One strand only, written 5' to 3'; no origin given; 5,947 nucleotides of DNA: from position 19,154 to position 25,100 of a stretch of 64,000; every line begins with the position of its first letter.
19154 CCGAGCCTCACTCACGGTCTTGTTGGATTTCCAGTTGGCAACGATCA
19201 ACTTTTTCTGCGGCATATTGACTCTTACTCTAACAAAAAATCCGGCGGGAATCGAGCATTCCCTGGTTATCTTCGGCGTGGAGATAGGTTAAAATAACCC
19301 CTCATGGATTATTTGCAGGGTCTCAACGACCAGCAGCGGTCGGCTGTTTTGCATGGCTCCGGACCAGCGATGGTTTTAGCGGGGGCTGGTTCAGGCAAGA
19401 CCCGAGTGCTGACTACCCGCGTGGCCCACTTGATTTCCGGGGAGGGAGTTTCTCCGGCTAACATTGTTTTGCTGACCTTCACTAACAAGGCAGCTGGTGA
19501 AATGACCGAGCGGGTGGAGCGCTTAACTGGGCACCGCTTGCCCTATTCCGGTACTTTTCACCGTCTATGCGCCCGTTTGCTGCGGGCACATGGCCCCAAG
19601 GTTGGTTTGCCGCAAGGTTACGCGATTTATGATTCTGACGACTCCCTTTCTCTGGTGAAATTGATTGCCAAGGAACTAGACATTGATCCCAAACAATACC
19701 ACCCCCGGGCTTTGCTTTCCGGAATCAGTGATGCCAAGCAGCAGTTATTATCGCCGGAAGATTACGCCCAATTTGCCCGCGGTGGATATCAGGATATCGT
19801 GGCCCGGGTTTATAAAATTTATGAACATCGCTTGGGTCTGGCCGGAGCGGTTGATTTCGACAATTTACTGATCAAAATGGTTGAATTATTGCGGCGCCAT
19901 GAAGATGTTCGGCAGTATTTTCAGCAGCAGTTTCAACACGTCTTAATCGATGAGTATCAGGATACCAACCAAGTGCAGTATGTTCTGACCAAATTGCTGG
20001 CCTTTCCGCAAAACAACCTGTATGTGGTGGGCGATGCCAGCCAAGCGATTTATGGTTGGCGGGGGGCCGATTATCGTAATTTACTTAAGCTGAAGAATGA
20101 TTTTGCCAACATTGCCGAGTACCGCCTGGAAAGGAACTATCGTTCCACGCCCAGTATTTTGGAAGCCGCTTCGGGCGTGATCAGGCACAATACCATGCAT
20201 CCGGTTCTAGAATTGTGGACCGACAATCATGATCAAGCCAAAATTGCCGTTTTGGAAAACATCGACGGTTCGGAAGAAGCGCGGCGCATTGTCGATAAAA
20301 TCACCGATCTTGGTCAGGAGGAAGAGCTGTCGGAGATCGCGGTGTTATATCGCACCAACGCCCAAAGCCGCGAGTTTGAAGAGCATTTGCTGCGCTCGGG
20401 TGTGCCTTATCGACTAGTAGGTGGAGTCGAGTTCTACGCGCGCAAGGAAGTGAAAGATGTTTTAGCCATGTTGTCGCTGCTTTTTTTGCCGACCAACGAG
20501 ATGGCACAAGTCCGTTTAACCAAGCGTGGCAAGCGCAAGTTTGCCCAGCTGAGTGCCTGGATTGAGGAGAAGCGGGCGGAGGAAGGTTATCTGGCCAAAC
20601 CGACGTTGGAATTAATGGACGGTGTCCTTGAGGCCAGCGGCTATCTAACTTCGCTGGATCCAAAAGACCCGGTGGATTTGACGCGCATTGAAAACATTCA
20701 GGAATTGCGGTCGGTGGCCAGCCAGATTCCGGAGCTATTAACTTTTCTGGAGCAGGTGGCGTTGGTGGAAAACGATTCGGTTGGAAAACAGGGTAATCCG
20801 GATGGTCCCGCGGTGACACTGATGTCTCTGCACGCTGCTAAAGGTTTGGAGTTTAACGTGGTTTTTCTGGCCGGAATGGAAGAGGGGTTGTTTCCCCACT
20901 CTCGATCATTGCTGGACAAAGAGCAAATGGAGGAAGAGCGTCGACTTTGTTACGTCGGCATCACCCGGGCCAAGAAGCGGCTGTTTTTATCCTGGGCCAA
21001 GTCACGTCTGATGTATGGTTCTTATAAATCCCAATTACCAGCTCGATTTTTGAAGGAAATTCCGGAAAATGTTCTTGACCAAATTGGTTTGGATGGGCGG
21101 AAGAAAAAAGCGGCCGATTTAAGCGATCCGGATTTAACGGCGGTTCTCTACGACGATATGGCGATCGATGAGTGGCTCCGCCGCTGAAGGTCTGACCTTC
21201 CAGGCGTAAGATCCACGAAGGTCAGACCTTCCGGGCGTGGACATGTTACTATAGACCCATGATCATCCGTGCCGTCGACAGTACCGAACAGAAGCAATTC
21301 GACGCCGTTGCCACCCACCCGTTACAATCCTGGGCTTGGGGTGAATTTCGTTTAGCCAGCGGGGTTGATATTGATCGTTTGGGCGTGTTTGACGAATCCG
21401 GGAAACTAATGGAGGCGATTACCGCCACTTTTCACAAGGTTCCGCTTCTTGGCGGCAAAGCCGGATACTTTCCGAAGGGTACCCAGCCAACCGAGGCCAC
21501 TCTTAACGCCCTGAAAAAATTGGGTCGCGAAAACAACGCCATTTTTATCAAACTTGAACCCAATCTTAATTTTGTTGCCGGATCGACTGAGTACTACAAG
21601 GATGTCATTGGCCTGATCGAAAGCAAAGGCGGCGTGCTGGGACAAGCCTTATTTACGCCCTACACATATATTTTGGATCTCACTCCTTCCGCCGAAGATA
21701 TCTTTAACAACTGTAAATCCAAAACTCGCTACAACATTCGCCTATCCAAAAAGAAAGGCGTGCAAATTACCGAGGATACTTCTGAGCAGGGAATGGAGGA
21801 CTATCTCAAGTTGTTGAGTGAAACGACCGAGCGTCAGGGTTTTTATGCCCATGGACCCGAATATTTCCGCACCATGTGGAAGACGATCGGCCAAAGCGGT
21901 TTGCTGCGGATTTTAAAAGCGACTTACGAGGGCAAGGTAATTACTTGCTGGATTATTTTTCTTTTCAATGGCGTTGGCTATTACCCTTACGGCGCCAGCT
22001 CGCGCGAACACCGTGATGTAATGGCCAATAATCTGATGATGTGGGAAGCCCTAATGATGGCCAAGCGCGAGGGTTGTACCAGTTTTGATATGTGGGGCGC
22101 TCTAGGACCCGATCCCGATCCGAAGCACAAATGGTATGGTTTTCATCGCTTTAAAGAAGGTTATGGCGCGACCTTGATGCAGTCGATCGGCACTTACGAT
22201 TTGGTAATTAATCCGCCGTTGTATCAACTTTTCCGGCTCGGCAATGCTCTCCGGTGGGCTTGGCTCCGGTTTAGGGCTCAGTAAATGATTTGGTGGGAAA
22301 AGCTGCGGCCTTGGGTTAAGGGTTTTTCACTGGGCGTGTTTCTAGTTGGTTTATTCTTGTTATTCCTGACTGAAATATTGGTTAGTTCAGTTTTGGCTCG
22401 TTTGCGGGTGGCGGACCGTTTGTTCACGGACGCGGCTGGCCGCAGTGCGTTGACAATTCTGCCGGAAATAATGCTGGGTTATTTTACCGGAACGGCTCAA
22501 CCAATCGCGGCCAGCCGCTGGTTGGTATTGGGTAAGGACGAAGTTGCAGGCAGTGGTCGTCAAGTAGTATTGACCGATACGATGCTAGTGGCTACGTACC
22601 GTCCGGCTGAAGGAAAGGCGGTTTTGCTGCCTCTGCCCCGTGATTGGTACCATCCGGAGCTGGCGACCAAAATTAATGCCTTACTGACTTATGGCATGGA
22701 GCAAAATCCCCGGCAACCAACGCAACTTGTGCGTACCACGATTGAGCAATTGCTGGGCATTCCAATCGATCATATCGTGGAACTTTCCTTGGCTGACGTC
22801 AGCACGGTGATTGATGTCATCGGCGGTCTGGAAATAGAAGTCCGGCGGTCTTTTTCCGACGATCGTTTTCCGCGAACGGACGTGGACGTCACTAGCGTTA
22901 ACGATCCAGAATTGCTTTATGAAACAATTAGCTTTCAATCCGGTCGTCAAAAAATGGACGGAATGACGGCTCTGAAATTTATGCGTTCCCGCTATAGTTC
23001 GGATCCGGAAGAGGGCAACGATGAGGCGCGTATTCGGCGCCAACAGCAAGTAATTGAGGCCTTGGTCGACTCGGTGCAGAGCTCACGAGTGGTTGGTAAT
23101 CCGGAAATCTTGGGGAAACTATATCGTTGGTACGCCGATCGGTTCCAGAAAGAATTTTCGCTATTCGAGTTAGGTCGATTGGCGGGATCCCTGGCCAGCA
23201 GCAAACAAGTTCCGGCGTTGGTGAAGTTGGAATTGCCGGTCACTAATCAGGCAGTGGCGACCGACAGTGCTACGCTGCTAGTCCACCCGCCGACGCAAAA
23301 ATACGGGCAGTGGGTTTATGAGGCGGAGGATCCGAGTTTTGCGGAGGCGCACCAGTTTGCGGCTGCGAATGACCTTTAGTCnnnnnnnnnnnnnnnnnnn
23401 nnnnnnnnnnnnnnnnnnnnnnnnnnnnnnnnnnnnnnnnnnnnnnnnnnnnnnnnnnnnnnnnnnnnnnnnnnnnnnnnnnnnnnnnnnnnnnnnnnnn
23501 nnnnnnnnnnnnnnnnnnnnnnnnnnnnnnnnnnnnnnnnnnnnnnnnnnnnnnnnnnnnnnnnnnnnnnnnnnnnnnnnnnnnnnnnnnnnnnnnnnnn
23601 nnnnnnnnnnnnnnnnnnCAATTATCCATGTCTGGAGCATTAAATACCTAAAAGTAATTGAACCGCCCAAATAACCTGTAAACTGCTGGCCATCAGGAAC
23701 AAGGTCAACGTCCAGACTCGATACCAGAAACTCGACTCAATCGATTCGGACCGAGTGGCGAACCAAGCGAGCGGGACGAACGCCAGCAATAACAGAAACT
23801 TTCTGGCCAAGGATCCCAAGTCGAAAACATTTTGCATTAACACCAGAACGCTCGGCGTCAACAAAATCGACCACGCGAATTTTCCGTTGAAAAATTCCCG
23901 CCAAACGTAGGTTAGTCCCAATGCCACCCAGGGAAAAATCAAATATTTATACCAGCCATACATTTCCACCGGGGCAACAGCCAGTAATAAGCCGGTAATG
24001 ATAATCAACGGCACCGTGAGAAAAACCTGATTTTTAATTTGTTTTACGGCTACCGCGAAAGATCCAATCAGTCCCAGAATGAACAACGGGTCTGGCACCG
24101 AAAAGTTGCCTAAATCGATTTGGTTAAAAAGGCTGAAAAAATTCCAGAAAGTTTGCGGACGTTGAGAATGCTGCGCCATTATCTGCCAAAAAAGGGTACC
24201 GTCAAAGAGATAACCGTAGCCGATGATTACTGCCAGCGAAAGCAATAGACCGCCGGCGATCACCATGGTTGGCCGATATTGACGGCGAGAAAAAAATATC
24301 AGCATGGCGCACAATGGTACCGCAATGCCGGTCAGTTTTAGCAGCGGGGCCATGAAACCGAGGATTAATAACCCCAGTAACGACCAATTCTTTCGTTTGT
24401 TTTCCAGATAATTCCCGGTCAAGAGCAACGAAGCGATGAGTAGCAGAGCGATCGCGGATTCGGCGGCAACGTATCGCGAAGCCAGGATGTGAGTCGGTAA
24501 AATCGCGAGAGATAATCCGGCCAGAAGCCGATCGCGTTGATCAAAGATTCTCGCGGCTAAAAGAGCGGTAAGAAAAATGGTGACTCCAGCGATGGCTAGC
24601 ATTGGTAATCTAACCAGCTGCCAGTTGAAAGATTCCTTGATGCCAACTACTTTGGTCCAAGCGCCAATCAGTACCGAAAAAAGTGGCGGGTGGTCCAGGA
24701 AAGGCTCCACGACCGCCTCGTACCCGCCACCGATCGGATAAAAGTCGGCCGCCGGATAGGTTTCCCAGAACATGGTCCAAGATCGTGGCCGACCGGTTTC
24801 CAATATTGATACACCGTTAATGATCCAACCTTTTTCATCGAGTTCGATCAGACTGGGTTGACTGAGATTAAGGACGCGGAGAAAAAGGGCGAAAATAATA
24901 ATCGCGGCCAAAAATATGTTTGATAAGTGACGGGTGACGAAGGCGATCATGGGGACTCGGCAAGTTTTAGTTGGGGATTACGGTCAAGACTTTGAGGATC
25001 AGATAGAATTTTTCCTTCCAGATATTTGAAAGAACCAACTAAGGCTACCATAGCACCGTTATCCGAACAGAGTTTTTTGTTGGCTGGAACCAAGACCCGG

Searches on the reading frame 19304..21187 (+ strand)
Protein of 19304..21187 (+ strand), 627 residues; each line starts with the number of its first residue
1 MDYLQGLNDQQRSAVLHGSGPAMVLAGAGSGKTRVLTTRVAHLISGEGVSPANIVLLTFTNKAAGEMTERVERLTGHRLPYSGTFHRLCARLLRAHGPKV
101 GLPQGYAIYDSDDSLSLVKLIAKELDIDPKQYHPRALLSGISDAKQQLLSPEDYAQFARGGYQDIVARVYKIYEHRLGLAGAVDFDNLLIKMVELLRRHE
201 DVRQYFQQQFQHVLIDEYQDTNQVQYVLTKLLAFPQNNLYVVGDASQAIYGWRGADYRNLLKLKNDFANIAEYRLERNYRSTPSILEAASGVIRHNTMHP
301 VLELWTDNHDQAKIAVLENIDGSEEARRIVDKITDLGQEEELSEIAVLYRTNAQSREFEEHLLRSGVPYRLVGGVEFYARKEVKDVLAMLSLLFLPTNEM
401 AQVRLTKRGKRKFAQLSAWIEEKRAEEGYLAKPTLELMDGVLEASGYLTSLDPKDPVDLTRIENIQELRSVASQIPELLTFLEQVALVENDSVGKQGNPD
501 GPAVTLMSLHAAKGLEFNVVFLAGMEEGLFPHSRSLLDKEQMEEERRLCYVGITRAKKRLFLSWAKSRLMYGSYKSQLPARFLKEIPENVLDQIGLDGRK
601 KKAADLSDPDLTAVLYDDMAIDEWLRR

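Call 46: search_protein_families(library=pfam, proteins=[window:19304-21187:+], max_evalue=0.0001)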
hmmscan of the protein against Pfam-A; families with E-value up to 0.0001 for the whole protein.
window:19304-21187:+ (627 aa): 6 families
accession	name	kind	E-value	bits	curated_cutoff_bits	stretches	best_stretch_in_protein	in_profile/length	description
PF00580.27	UvrD-helicase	-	2.1e-84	283.8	23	1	7-267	1-270/271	UvrD/REP helicase N-terminal domain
PF13361.12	UvrD_C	-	3.6e-64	217.8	25.6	2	460-566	236-349/350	UvrD-like helicase C-terminal domain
PF13245.12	AAA_19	-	5.5e-23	82.1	25.1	1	11-251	1-132/134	AAA domain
PF13538.12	UvrD_C_2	-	1.1e-09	38.5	27.4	1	504-562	2-51/52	UvrD-like helicase C-terminal domain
PF13604.12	AAA_30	-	1.4e-06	28.6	27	0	7-71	2-66/191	AAA domain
PF01443.25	Viral_helicase1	-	4.7e-05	23.7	21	0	23-81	2-57/228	Viral superfamily 1 RNA helicase core domain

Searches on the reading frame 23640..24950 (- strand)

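Call 46: search_protein_families(library=pfam, proteins=[window:23640-24950:-], max_evalue=0.0001)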
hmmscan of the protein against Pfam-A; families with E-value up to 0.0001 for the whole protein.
window:23640-24950:- (436 aa): 1 family
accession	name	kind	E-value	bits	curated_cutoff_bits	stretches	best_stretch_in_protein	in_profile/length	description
PF13231.12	PMT_2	-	3.1e-10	40.9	26.1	1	86-243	1-155/160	Dolichyl-phosphate-mannose-protein mannosyltransferase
